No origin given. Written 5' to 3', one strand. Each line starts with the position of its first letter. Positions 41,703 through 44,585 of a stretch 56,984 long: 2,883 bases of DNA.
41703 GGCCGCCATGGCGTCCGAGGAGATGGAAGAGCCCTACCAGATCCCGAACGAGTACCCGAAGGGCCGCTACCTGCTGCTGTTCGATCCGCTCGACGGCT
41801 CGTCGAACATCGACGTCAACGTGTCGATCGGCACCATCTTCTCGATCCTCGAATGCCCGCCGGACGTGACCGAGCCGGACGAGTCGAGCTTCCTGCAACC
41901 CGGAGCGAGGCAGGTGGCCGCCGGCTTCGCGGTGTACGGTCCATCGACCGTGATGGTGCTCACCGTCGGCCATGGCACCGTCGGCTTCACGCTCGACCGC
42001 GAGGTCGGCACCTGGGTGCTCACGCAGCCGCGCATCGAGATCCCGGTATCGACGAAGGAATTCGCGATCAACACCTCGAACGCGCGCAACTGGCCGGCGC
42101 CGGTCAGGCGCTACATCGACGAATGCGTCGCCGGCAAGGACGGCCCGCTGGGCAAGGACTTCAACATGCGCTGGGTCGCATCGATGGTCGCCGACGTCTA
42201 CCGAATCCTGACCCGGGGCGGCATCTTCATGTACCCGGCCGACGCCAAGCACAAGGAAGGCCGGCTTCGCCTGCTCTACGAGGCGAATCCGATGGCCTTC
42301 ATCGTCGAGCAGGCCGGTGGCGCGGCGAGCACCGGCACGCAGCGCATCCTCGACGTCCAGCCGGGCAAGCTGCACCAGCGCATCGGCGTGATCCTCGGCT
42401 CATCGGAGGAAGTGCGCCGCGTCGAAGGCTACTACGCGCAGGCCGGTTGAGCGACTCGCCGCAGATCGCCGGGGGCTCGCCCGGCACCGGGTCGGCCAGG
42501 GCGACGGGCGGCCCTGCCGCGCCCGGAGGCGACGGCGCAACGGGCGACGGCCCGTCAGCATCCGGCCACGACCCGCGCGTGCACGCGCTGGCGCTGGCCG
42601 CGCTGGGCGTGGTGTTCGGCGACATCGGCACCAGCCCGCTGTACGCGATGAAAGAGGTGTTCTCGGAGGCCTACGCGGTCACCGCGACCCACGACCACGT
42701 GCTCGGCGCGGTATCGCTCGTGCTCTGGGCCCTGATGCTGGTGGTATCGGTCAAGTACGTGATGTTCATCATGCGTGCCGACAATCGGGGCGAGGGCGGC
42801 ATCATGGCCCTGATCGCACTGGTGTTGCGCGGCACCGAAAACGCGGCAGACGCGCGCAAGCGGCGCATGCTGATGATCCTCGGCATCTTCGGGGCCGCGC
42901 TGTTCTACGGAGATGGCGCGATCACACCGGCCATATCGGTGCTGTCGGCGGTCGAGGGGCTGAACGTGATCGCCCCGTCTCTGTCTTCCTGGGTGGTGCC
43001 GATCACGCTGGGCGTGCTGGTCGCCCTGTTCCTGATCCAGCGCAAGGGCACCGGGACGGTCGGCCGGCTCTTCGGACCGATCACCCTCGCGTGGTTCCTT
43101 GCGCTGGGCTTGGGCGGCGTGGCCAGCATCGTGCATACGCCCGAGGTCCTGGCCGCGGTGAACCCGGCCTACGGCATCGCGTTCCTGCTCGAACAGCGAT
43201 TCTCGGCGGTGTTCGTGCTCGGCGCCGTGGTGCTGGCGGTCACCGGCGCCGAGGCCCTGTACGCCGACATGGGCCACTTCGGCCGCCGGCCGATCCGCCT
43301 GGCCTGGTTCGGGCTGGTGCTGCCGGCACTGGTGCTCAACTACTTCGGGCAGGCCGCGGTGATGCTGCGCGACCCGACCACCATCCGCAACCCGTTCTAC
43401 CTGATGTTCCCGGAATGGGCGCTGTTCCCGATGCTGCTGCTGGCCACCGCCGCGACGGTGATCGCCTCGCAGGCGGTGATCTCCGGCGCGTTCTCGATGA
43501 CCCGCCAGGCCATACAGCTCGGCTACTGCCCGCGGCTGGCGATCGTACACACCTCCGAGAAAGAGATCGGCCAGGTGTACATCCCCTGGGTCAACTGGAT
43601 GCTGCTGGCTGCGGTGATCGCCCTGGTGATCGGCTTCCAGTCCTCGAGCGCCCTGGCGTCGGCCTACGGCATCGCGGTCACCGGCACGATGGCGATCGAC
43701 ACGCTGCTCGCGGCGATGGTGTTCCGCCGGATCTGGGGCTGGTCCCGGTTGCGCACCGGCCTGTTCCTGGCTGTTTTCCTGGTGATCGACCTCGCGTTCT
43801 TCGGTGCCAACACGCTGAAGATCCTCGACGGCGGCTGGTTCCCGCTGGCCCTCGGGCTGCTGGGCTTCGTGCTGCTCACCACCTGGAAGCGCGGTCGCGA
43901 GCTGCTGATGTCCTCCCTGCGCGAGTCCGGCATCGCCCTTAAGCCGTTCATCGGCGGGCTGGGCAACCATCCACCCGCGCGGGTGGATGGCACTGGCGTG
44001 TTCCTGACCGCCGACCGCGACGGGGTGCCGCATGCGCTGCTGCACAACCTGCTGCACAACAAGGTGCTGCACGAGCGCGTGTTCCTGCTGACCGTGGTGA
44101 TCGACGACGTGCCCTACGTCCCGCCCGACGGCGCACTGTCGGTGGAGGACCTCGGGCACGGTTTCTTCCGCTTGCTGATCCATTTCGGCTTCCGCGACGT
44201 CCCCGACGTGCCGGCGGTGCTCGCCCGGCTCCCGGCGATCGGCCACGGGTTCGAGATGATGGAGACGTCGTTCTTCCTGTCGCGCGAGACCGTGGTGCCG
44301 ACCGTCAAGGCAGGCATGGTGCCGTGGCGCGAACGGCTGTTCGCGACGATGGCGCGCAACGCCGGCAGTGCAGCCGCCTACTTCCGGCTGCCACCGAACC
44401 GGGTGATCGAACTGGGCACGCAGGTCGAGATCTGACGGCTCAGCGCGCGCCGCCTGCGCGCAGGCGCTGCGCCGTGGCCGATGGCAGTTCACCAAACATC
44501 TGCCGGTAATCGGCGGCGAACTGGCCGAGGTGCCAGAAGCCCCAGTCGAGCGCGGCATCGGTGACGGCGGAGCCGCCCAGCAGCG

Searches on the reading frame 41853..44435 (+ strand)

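Call 53: search_protein_families(library=pfam, proteins=[window:41853-44435:+], max_evalue=0.00001)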
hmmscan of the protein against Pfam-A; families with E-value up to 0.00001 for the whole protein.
window:41853-44435:+ (860 aa): 2 families
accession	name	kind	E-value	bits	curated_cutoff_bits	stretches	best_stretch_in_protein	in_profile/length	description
PF02705.21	K_trans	-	3.4e-190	632.8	24.8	1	246-699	1-451/454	K+ potassium transporter integral membrane domain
PF22776.1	K_trans_C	-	6.6e-47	159.5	24.8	1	713-860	2-151/151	K+ potassium transporter C-terminal domain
